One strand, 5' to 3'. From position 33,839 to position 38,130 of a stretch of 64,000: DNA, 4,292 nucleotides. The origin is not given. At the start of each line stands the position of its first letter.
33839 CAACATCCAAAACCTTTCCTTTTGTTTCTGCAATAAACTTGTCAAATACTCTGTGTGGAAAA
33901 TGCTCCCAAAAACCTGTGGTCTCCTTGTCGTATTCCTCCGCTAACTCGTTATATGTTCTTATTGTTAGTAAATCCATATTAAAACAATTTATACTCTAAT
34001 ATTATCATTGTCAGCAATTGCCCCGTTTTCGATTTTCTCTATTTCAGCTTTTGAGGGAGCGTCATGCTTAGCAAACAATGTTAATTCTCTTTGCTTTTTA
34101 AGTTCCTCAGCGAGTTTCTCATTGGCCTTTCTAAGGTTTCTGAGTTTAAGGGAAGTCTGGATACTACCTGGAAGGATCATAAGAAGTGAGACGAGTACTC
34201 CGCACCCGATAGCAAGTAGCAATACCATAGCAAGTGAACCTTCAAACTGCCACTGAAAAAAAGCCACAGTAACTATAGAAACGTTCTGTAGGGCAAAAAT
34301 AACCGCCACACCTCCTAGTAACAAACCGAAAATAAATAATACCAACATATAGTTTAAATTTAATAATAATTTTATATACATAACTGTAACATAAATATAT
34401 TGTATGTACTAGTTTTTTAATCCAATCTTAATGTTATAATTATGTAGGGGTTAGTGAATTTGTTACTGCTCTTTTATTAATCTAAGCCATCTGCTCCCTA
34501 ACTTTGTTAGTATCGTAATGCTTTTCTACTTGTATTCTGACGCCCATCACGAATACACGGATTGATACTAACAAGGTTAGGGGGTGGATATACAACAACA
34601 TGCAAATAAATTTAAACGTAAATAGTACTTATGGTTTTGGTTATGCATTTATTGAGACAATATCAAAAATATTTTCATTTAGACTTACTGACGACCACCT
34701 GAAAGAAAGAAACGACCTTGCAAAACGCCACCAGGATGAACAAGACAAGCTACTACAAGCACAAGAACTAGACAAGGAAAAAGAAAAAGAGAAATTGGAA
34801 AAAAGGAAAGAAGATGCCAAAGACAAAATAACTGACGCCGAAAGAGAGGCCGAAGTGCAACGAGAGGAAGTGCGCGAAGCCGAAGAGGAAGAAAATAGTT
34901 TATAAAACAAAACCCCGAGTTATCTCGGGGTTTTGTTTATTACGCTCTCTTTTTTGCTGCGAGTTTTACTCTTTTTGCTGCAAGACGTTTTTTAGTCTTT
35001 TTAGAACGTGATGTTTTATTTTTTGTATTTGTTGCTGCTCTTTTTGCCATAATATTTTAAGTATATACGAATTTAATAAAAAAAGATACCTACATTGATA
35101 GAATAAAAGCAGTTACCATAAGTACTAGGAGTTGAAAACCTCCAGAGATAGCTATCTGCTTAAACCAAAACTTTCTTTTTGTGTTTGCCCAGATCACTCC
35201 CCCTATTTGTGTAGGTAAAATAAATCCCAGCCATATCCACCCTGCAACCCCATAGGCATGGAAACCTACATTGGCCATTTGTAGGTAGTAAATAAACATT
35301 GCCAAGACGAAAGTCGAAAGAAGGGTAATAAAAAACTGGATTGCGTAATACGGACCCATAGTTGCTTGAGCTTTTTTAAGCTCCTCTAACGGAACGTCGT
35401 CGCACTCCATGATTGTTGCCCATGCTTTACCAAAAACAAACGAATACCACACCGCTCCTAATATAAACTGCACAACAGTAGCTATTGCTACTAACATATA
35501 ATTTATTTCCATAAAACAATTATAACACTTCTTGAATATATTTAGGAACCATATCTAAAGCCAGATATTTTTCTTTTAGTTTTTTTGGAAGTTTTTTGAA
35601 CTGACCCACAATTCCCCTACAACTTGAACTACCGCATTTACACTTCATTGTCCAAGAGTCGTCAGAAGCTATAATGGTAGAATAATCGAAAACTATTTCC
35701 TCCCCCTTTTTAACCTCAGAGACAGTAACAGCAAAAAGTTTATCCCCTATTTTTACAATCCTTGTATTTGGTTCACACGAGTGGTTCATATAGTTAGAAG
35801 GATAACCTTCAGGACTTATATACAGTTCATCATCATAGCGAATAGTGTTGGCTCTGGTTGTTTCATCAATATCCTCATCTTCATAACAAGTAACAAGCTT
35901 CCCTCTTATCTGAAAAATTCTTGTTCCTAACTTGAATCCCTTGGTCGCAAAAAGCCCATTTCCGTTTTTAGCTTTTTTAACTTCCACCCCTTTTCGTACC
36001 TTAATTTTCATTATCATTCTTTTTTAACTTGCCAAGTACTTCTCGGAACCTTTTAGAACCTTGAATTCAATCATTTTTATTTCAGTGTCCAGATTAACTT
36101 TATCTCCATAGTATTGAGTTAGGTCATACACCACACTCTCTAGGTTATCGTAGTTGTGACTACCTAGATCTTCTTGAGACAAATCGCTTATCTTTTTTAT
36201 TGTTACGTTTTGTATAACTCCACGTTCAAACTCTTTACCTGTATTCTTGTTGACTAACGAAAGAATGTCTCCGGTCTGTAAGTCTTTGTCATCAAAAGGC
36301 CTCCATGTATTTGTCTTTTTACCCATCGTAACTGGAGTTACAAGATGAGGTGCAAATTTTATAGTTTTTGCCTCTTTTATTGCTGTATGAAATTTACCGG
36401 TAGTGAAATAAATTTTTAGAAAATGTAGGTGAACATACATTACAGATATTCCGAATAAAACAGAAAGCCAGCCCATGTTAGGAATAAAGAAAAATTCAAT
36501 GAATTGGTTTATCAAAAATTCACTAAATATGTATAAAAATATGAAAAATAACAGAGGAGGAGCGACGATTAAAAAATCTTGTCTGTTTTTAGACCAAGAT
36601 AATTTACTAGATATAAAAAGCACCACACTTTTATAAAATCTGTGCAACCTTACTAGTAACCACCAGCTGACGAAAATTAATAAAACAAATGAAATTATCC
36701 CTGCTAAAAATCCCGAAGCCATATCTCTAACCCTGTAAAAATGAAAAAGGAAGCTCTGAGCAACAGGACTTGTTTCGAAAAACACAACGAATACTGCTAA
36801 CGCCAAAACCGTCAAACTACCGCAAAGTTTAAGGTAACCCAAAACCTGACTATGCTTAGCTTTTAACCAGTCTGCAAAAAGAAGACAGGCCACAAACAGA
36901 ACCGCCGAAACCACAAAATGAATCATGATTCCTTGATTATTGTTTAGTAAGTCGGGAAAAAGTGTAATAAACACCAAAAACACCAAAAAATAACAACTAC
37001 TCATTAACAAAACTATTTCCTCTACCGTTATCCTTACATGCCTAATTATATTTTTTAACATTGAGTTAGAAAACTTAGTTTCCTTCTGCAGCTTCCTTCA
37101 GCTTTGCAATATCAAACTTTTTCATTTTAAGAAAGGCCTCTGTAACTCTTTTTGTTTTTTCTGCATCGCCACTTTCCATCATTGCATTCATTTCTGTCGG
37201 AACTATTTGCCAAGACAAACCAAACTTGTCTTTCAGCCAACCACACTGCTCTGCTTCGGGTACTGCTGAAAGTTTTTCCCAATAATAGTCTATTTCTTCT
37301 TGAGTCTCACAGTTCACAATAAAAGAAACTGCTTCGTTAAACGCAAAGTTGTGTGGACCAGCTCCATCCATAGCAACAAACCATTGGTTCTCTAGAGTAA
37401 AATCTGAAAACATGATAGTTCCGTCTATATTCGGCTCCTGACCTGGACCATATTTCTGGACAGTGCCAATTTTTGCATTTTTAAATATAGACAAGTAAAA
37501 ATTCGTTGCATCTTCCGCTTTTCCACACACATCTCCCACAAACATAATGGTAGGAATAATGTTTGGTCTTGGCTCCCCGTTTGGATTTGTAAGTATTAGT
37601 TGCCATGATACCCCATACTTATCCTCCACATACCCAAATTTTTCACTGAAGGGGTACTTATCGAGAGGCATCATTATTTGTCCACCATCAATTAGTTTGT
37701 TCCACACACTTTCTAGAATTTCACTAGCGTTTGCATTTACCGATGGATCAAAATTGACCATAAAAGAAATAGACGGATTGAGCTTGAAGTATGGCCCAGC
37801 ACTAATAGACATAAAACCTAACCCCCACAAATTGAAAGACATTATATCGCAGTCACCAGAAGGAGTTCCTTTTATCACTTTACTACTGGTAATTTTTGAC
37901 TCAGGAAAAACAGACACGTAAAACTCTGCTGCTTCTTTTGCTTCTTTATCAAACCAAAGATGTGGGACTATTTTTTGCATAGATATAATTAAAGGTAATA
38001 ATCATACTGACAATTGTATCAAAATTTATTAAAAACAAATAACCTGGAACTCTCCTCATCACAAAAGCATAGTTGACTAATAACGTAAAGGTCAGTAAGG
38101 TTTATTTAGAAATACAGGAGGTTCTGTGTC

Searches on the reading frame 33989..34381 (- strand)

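Call 13: search_protein_families(library=pfam, proteins=[window:33989-34381:-], max_evalue=0.001)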
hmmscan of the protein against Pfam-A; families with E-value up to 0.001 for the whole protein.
window:33989-34381:- (130 aa): 1 family
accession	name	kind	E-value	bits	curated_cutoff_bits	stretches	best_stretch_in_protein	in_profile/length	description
PF06305.16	LapA_dom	-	3.7e-15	56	28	1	32-94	1-63/64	Lipopolysaccharide assembly protein A domain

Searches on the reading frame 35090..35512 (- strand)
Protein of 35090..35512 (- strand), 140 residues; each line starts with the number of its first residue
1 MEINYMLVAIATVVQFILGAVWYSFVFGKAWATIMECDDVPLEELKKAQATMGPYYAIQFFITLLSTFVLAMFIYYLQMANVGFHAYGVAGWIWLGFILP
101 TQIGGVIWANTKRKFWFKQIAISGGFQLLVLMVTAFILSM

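Call 13: search_protein_families(library=pfam, proteins=[window:35090-35512:-], max_evalue=0.001)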
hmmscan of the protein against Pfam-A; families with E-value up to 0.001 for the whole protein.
window:35090-35512:- (140 aa): 1 family
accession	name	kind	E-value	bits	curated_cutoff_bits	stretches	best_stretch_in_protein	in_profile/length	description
PF08570.15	DUF1761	-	2.6e-18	66.9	31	1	8-138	3-122/123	Protein of unknown function (DUF1761)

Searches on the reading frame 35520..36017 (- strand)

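Call 13: search_protein_families(library=pfam, proteins=[window:35520-36017:-], max_evalue=0.001)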
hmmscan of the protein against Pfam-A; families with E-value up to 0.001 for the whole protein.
window:35520-36017:- (165 aa): 1 family
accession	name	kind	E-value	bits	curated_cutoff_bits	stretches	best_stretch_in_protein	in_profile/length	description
PF00856.33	SET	-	7e-14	52.6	22.4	1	19-113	1-105/105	SET domain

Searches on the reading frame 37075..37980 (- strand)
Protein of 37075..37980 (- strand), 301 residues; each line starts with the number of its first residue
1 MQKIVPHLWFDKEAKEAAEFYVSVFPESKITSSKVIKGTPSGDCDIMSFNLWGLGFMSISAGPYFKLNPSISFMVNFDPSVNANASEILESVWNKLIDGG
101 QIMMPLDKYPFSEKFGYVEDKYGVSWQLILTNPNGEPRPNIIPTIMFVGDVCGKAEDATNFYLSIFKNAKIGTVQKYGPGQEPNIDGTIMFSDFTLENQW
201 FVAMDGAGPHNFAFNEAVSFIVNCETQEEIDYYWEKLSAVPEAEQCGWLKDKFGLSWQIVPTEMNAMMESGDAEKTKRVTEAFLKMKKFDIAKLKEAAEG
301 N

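Call 13: search_protein_families(library=pfam, proteins=[window:37075-37980:-], max_evalue=0.001)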
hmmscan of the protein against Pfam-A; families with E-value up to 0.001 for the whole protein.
window:37075-37980:- (301 aa): 1 family
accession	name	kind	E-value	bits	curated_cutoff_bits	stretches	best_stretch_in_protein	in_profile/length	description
PF06983.19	3-dmu-9_3-mt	-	1.1e-70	235.9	24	2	140-260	2-116/116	3-demethylubiquinone-9 3-methyltransferase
